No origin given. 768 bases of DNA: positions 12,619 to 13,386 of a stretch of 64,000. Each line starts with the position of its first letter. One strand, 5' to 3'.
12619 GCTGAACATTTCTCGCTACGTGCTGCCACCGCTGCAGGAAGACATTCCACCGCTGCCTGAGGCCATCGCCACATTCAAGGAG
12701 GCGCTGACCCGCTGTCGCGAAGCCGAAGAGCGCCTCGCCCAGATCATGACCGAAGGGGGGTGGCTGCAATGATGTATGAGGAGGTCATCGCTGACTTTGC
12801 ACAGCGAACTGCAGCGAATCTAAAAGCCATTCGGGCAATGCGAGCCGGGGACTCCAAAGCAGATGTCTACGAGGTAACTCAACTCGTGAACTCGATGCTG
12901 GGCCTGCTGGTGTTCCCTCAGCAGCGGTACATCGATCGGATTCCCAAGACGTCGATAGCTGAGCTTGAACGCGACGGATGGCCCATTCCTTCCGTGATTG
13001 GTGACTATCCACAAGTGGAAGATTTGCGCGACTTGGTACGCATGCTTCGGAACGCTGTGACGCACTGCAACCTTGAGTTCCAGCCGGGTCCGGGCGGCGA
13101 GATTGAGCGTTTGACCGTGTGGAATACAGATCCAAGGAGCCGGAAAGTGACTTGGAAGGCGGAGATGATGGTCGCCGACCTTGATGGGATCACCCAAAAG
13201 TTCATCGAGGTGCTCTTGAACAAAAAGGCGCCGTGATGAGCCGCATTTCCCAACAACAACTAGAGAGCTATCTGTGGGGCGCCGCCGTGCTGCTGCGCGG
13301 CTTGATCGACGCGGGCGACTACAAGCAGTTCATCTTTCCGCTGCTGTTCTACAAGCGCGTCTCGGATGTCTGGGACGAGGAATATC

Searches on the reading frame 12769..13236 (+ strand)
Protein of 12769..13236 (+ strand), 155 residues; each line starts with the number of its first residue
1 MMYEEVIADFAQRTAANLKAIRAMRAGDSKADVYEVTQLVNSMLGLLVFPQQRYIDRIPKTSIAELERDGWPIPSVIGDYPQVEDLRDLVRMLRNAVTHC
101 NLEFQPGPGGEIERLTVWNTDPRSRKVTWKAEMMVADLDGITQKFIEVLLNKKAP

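Call 3: search_protein_families(library=pfam, proteins=[window:12769-13236:+])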
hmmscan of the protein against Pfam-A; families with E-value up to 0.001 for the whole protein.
window:12769-13236:+ (155 aa): 1 family
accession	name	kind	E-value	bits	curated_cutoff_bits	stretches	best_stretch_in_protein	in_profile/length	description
PF18736.6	pEK499_p136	-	7.9e-22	78.1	26.6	1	2-152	3-148/152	HEPN pEK499 p136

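Call 4: search_protein_families(library=ncbifam, proteins=[window:12769-13236:+])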
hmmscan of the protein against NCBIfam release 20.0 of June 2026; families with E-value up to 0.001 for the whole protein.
window:12769-13236:+ (155 aa): 0 families

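Call 8: search_dna_similar(query=window:12769-13236:+, collection=plasmids, mode=protein, max_rows=30, rows=spread)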
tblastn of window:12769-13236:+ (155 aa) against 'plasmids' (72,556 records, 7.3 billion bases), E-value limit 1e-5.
No match.

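Call 10: find_homologous_proteins(query=window:12769-13236:+)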
Query window:12769-13236:+ (155 aa): 242 proteins with E <= 0.001 among 300 candidates; the best 120 are listed.
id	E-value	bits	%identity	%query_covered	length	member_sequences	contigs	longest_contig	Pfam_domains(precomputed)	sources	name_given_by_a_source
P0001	1.1e-97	341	100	100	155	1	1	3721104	PF18736.8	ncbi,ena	-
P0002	1.2e-86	306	90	100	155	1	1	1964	PF18736.8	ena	-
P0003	2.0e-71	256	73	99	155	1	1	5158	PF18736.8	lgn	-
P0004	2.9e-68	246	69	99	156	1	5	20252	PF18736.8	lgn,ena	-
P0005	3.6e-67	242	70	99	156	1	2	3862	PF18736.8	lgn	-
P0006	4.0e-67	242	71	98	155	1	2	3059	PF18736.8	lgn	-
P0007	3.3e-66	239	69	99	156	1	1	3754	PF18736.8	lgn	-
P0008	1.1e-65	238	69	99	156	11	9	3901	PF18736.8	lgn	-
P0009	1.8e-65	237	69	99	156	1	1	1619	PF18736.8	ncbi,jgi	jgi:hypothetical protein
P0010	2.7e-64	233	69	99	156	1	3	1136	PF18736.8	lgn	-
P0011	6.2e-64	232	68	99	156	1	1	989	PF18736.8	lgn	-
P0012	6.5e-64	232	67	99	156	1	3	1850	PF18736.8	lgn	-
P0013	8.4e-64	231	69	99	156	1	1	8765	PF18736.8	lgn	-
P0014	1.1e-63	231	69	99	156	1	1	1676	PF18736.8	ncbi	-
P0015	1.4e-63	231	68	98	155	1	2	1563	PF18736.8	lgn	-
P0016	1.5e-63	231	67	99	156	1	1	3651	PF18736.8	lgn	-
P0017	3.8e-63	229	64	99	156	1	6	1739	PF18736.8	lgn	-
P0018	4.8e-63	229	68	99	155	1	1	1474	PF18736.8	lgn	-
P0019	4.8e-63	229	68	99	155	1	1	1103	PF18736.8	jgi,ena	jgi:hypothetical protein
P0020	6.5e-63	229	68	99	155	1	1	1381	PF18736.8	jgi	-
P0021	9.9e-63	228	64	99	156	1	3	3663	PF18736.8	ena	-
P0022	1.6e-62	227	68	99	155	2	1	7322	PF18736.8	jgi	jgi:hypothetical protein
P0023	1.8e-62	227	66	99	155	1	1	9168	PF18736.8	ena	-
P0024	3.0e-62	226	66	99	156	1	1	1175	PF18736.8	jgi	jgi:hypothetical protein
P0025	3.3e-62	226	67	99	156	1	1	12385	PF18736.8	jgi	jgi:hypothetical protein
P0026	5.2e-62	226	68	99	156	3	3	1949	PF18736.8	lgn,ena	-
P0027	7.5e-62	225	66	99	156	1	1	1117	PF18736.8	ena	-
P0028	1.5e-61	224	67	99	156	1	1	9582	PF18736.8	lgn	-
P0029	4.6e-61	223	66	99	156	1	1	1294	PF18736.8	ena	-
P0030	7.7e-61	222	67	99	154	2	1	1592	PF18736.8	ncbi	-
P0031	9.0e-61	222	64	99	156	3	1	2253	PF18736.8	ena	-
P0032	3.0e-60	220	63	99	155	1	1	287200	PF18736.8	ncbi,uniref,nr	ncbi:HEPN family nuclease [Variovorax sp. J22R115]|uniref:HEPN family nuclease n=1 Tax=Variovorax sp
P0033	2.1e-59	217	65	99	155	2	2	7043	PF18736.8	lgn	-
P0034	4.3e-59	216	64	99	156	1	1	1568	PF18736.8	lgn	-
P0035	5.1e-59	216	66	96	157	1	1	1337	PF18736.8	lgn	-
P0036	7.7e-59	215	64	100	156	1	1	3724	PF18736.8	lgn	-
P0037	6.6e-58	212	65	97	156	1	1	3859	PF18736.8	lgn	-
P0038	5.0e-57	209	61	99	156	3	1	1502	PF18736.8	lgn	-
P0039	1.1e-56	208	61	99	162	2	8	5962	PF18736.8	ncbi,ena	-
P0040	2.8e-56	207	60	99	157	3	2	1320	PF18736.8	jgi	jgi:hypothetical protein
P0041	8.6e-55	202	61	99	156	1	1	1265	PF18736.8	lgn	-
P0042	2.3e-54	201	59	99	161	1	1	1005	PF18736.8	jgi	jgi:hypothetical protein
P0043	8.3e-54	199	58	99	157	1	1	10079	PF18736.8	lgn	-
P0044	3.1e-53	197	58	100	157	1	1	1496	PF18736.8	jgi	jgi:hypothetical protein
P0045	4.8e-53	197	59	100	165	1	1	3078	PF18736.8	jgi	jgi:hypothetical protein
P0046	8.5e-53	196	59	98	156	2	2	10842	PF18736.8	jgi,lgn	-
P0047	1.0e-52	196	58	97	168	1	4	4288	PF18736.8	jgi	jgi:hypothetical protein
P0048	2.8e-52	194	60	99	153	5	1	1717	PF18736.8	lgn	-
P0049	4.1e-52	194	57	98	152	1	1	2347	PF18736.8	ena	-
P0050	1.9e-51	191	58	98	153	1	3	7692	PF18736.8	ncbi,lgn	-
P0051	3.3e-50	187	56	98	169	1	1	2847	PF18736.8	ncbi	-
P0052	3.4e-50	187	57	98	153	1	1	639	PF18736.8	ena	-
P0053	1.4e-49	185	56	99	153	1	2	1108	PF18736.8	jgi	jgi:hypothetical protein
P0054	2.1e-49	185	58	99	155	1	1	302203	PF18736.8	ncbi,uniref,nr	ncbi:HEPN family nuclease [Geomonas anaerohicana]|uniref:pEK499-p136 HEPN domain-containing protein 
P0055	3.3e-49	184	53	99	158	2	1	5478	PF18736.8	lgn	-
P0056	3.6e-49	184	57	97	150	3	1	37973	PF18736.8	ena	-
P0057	4.7e-49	184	57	99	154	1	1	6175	PF18736.8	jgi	jgi:hypothetical protein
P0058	5.2e-49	183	56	99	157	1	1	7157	PF18736.8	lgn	-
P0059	8.0e-49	183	57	97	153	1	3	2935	PF18736.8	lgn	-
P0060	1.1e-48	182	55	100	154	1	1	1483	PF18736.8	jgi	-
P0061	1.5e-48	182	53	99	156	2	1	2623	PF18736.8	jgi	jgi:hypothetical protein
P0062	1.8e-48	182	57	97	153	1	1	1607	PF18736.8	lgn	-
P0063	2.3e-48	181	53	97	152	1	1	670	PF18736.8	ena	-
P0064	3.7e-48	181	57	97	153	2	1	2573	PF18736.8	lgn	-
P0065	7.1e-48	180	57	98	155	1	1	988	PF18736.8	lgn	-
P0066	7.6e-48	180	52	99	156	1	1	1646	PF18736.8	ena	-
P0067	8.1e-48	180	53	98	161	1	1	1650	PF18736.8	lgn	-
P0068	1.5e-47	179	54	99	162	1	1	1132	PF18736.8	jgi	jgi:hypothetical protein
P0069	1.8e-47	178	55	98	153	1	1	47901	PF18736.8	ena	-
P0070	1.8e-47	178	55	97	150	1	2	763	PF18736.8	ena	-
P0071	3.3e-47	178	56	98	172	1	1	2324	PF18736.8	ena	-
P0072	3.9e-47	177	60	96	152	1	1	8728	PF18736.8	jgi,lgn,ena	-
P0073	4.5e-47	177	70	72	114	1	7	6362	PF18736.8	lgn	-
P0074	4.8e-47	177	52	99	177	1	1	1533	PF18736.8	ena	-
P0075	5.4e-47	177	53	97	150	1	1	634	PF18736.8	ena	-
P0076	5.8e-47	177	54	99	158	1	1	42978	PF18736.8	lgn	-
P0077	7.8e-47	176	55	97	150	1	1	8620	PF18736.8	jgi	jgi:hypothetical protein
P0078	9.7e-47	176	53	97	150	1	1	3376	PF18736.8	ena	-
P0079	1.9e-46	175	58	99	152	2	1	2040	PF18736.8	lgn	-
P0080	2.5e-46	175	57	96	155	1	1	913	PF18736.8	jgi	jgi:hypothetical protein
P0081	2.9e-46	175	57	97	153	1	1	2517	PF18736.8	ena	-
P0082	4.6e-46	174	51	98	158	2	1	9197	PF18736.8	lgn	-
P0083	1.0e-45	173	56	97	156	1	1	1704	PF18736.8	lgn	-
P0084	1.3e-45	172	56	96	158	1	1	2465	PF18736.8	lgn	-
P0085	1.4e-45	172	55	98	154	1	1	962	PF18736.8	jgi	-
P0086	5.5e-45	170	56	96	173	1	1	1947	PF18736.8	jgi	jgi:hypothetical protein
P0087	7.1e-45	170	52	99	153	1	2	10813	PF18736.8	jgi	jgi:hypothetical protein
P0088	8.9e-45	170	57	98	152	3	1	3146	PF18736.8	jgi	jgi:hypothetical protein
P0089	9.3e-45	170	54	95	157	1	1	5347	PF18736.8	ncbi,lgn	-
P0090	1.8e-44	169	52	100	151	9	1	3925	PF18736.8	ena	-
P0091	2.4e-44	168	52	95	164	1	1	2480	PF18736.8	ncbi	-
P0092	2.4e-44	168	54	99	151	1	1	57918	PF18736.8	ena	-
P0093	2.6e-44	168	54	98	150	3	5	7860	PF18736.8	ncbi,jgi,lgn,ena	-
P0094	4.8e-44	167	53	97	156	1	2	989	PF18736.8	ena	-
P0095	7.4e-44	167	52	100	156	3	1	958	PF18736.8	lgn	-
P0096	8.7e-44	167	54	96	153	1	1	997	PF18736.8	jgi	jgi:hypothetical protein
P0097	1.1e-43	166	52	100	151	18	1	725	PF18736.8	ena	-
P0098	1.4e-43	166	52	100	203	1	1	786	PF18736.8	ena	-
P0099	1.8e-43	166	57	98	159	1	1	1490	PF18736.8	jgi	jgi:hypothetical protein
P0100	1.8e-43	166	54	99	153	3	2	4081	PF18736.8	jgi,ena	-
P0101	1.9e-43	165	56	96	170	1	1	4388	PF18736.8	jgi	jgi:hypothetical protein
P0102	2.0e-43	165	52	100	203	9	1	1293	PF18736.8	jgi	jgi:hypothetical protein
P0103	2.0e-43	165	54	90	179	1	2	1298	PF18736.8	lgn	-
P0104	2.1e-43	165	51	100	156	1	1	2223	PF18736.8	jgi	jgi:hypothetical protein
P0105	2.1e-43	165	53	96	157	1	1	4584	PF18736.8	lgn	-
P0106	2.8e-43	165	52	98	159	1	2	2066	PF18736.8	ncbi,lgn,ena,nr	ncbi:MAG: hypothetical protein KAW49_11375 [Anaerolineae bacterium]|nr:hypothetical protein [Anaerol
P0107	3.0e-43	165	52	97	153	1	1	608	PF18736.8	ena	-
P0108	3.2e-43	165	51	99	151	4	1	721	PF18736.8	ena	-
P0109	4.4e-43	164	49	99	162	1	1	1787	PF18736.8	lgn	-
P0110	8.7e-43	163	49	99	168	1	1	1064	PF18736.8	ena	-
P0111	1.0e-42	163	54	98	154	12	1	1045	PF18736.8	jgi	jgi:hypothetical protein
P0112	1.7e-42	162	55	99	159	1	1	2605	PF18736.8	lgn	-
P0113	2.5e-42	162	52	100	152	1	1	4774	PF18736.8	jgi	jgi:hypothetical protein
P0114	2.6e-42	162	54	100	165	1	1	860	PF18736.8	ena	-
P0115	2.6e-42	162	50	98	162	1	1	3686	PF18736.8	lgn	-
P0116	3.9e-42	161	58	81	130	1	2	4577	PF18736.8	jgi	jgi:hypothetical protein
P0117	4.4e-42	161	55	91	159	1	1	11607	PF18736.8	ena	-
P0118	5.0e-42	161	48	99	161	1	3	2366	PF18736.8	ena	-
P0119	7.3e-42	160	51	99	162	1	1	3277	PF18736.8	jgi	jgi:HEPN pEK499 p136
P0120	7.8e-42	160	51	99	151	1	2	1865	PF18736.8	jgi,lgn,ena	-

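Call 11: find_encoding_contigs(protein=P0001, flank=10000, max_places=3)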
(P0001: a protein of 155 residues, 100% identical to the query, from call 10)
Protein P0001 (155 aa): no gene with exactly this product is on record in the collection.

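Call 12: find_encoding_contigs(protein=P0032, flank=10000, max_places=3)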
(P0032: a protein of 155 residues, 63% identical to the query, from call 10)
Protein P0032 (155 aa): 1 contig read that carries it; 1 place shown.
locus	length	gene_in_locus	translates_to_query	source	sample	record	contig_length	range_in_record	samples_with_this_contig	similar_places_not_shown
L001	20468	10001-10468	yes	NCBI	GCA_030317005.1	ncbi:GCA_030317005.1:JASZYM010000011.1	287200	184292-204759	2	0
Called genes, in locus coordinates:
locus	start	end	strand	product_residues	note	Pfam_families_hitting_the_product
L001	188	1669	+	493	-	PF01734:Patatin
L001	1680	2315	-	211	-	PF13580:SIS_2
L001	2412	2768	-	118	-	PF02021:UPF0102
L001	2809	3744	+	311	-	PF00590:TP_methylase, PF23016:RsmI_C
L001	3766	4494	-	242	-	PF14497:GST_C_3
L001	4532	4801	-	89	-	-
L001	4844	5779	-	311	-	PF04227:Indigoidine_A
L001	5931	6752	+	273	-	PF00561:Abhydrolase_1, PF12146:Hydrolase_4, PF12697:Abhydrolase_6, PF00326:Peptidase_S9 (faint), PF12146:Hydrolase_4 (weak)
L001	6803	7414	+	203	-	PF00857:Isochorismatase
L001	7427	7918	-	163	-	PF03401:TctC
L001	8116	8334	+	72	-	PF13560:HTH_31, PF01381:HTH_3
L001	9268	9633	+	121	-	-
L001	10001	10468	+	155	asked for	PF18736:pEK499_p136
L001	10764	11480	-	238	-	PF01863:YgjP-like, PF10263:SprT-like (weak)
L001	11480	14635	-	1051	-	PF04313:HSDR_N, PF04851:ResIII, PF18766:SWI2_SNF2, PF22679:T1R_D3-like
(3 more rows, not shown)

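Call 13: find_encoding_contigs(protein=P0054, flank=10000, max_places=3)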
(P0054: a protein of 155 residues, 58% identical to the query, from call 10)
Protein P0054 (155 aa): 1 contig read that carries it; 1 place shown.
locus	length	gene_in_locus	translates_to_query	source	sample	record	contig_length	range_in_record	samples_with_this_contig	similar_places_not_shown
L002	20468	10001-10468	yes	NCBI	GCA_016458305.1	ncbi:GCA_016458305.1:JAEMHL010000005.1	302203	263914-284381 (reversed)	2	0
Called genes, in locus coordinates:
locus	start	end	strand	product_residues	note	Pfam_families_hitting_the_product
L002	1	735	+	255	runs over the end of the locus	-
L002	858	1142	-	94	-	PF13744:HTH_37, PF04545:Sigma70_r4 (weak), PF12844:HTH_19, PF13560:HTH_31, PF01381:HTH_3, PF13443:HTH_26 (weak)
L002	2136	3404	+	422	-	PF13356:Arm-DNA-bind_3, PF00589:Phage_integrase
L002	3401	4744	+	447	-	-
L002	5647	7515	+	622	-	-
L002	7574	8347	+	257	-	PF20903:SPL (weak), PF04055:Radical_SAM (weak)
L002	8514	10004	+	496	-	PF12161:HsdM_N, PF02384:N6_Mtase, PF01170:UPF0020 (weak)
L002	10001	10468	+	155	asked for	PF18736:pEK499_p136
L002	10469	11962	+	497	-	PF12161:HsdM_N, PF02384:N6_Mtase, PF01170:UPF0020 (weak), PF07669:Eco57I (weak)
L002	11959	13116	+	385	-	PF01420:Methylase_S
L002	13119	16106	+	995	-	PF04313:HSDR_N, PF00270:DEAD (faint), PF04851:ResIII, PF18766:SWI2_SNF2, PF22679:T1R_D3-like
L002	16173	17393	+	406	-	PF13289:SIR2_2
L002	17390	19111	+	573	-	PF01935:DUF87, PF05872:HerA_C (faint), PF12846:AAA_10 (faint)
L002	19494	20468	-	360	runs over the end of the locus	PF16289:PIN_12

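Call 15: find_related_loci(query=A1, collection=genome_contigs, flank=10000)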
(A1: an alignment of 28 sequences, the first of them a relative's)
Query A1 (155 aa) in genome_contigs; peptide patterns used: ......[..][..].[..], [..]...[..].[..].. (x = any residue, [..] = any of these).
154 stretches matched a pattern; 102 encode a relative of the query (tblastn E <= 1e-3); the best 80 are kept; 80 distinct loci.
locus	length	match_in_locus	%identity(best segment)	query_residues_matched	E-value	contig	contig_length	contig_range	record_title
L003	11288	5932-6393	62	1-154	8e-65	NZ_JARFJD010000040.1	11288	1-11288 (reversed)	Limnobacter olei strain P1 contig40, whole genome shotgun sequence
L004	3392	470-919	56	1-152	3e-54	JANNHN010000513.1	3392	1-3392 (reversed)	MAG: Betaproteobacteria bacterium isolate SOY_6_C_metabat_252 SOY_6_C_k141_1557839, whole genome shotgun sequence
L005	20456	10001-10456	53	1-154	8e-54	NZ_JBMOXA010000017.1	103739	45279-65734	Variovorax sp. HJSM1_2 NODE_17_length_103739_cov_27.449712, whole genome shotgun sequence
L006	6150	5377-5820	55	1-150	2e-53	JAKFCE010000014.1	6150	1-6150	MAG: Chitinophagaceae bacterium isolate LC013 contig-124_18955, whole genome shotgun sequence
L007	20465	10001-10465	51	1-155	2e-51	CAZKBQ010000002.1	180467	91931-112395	MAG TPA_asm: uncultured Anaerolineae bacterium isolate SRP290908_co1_178 genome assembly, contig: NODE_49_length_180467_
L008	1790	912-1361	54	1-152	4e-51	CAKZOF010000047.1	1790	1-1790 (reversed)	MAG TPA_asm: uncultured Pyrinomonas sp. isolate SRR5214706_bin.126_CONCOCT_v1.1_MAG genome assembly, contig: ERZ1744544.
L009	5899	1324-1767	53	1-155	8e-50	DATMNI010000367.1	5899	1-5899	MAG TPA_asm: Candidatus Acidiferrales bacterium isolate SMAG_U12846 k141_1038510, whole genome shotgun sequence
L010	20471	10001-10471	52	1-155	1e-48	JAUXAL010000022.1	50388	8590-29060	MAG: Phycisphaerae bacterium isolate CSMAG_2761 CSMAG_2761_k141_451364_length_50388_cov_49.9571, whole genome shotgun se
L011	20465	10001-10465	58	1-153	9e-49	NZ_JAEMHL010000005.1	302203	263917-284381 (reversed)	Geomonas anaerohicana strain Red421 NODE_5_length_302203_cov_178.795105, whole genome shotgun sequence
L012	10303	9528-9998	50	1-155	5e-48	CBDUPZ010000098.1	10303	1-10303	MAG TPA_asm: uncultured bacterium isolate SRR6823441_binner12_Refined_51 genome assembly, contig: ERZ1742239.8772, whole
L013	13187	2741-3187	51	1-150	2e-47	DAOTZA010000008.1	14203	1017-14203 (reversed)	MAG TPA_asm: Anaerolineales bacterium isolate H38_463 k137_8043, whole genome shotgun sequence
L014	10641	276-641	61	29-150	9e-48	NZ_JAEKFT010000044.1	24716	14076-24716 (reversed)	Denitromonas iodatirespirans strain IR-12 KPDAEFOI_44, whole genome shotgun sequence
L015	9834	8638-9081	52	1-155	2e-47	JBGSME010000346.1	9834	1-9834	MAG: Bryobacteraceae bacterium isolate JTS-AC223 k141_1189690, whole genome shotgun sequence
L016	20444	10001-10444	49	1-150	5e-47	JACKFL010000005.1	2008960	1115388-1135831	MAG: Candidatus Omnitrophota bacterium isolate HK-STAS-OMNI-4 HK-STAS-OMNI-4_5, whole genome shotgun sequence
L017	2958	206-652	50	4-154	2e-46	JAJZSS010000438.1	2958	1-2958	MAG: Chloroflexota bacterium isolate SKS3.bin4 NODE_56956_length_2958_cov_0.767573, whole genome shotgun sequence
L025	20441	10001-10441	46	1-146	1e-42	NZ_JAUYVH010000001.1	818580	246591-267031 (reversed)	Keguizhuia sedimenti strain R-40 TFR2n_scaffold1, whole genome shotgun sequence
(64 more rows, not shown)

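Call 38: search_protein_families(library=padloc, proteins=[window:12769-13236:+], max_evalue=0.001)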
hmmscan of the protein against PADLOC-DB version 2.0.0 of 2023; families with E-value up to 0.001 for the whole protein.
window:12769-13236:+ (155 aa): 0 families

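Call 40: find_related_loci(query=window:12769-13236:+, collection=metagenome_contigs, flank=8000)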
Query window:12769-13236:+ (155 aa) in metagenome_contigs; peptide patterns used: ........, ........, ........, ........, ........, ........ (x = any residue, [..] = any of these).
240 stretches matched a pattern; 1 encode a relative of the query (tblastn E <= 1e-3); 1 distinct loci.
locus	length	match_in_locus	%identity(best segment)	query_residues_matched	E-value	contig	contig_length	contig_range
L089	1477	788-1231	53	3-150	2e-57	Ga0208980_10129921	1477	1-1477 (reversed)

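Call 41: find_encoding_contigs(protein=P0004, flank=9000, max_places=3)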
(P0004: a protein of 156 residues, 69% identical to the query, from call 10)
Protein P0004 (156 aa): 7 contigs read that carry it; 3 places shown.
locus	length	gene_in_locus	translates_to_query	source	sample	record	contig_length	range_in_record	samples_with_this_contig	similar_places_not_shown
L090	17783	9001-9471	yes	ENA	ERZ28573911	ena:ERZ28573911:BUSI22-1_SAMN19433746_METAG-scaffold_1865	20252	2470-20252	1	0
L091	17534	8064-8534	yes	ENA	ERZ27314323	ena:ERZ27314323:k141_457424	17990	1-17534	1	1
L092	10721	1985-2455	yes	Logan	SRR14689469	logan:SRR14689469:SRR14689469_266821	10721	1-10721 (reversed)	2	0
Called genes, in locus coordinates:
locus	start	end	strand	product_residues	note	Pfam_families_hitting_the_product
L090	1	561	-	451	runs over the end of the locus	PF00239:Resolvase, PF07508:Recombinase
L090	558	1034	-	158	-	PF11149:DUF2924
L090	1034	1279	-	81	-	-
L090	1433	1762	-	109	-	-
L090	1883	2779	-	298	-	-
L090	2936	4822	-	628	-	-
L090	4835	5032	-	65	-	PF05930:Phage_AlpA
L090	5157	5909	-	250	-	-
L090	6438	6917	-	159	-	PF11994:DUF3489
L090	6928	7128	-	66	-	-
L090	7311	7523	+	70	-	PF13730:HTH_36 (weak), PF12728:HTH_17, PF13384:HTH_23 (weak)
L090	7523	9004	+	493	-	PF12161:HsdM_N, PF02384:N6_Mtase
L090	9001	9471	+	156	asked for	PF18736:pEK499_p136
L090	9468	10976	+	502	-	PF12161:HsdM_N, PF02384:N6_Mtase, PF01170:UPF0020 (weak)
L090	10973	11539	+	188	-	PF20385:DUF6680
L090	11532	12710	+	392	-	PF01420:Methylase_S (faint)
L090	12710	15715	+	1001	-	PF04313:HSDR_N, PF04851:ResIII, PF18766:SWI2_SNF2, PF22679:T1R_D3-like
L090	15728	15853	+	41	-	-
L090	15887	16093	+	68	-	-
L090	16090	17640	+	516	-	-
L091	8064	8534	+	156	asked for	PF18736:pEK499_p136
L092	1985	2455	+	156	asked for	PF18736:pEK499_p136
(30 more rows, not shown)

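Call 42: find_encoding_contigs(protein=P0025, flank=9000, max_places=2)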
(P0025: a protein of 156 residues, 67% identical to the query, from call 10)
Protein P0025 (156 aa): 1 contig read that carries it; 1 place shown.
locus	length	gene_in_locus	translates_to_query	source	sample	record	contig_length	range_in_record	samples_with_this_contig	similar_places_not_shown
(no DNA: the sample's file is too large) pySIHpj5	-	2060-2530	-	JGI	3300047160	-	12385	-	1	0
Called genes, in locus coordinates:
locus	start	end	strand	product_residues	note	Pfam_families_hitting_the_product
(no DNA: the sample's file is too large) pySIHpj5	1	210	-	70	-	?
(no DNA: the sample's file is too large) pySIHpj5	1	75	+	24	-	?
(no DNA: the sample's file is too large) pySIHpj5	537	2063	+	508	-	PF12161:HsdM_N, PF02384:N6_Mtase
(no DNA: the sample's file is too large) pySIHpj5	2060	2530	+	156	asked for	PF18736:pEK499_p136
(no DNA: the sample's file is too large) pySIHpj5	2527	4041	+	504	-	PF12161:HsdM_N, PF02384:N6_Mtase, PF01170:UPF0020 (weak), PF07669:Eco57I (faint)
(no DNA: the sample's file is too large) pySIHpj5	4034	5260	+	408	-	PF01420:Methylase_S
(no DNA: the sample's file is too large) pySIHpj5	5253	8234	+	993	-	PF04313:HSDR_N, PF04851:ResIII, PF18766:SWI2_SNF2, PF22679:T1R_D3-like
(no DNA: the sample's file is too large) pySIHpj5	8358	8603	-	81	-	-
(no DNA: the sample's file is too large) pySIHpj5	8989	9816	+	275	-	PF02518:HATPase_c (faint)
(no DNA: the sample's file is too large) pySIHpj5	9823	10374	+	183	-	-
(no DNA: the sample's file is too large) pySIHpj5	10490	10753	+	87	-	PF14452:Multi_ubiq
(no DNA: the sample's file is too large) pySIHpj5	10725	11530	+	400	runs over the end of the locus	PF20590:DUF6791, PF00899:ThiF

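Call 43: find_encoding_contigs(protein=P0043, flank=9000, max_places=2)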
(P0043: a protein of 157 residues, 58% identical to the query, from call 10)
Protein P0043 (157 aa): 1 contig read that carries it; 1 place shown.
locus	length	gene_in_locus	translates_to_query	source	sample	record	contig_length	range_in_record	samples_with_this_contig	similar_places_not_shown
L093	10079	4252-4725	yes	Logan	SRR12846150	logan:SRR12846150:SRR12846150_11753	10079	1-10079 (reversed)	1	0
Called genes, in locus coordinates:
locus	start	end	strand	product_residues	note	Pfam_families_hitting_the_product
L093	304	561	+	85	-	-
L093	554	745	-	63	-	-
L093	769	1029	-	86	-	-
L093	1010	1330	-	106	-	-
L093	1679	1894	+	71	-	-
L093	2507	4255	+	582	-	PF01381:HTH_3, PF13560:HTH_31 (weak), PF12161:HsdM_N, PF02384:N6_Mtase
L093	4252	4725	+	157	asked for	PF18736:pEK499_p136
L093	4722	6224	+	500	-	PF12161:HsdM_N, PF02384:N6_Mtase, PF01170:UPF0020 (faint), PF07669:Eco57I (faint)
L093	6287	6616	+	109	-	-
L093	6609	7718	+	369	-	PF01381:HTH_3, PF06114:Peptidase_M78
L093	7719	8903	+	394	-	PF01420:Methylase_S (weak)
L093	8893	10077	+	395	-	?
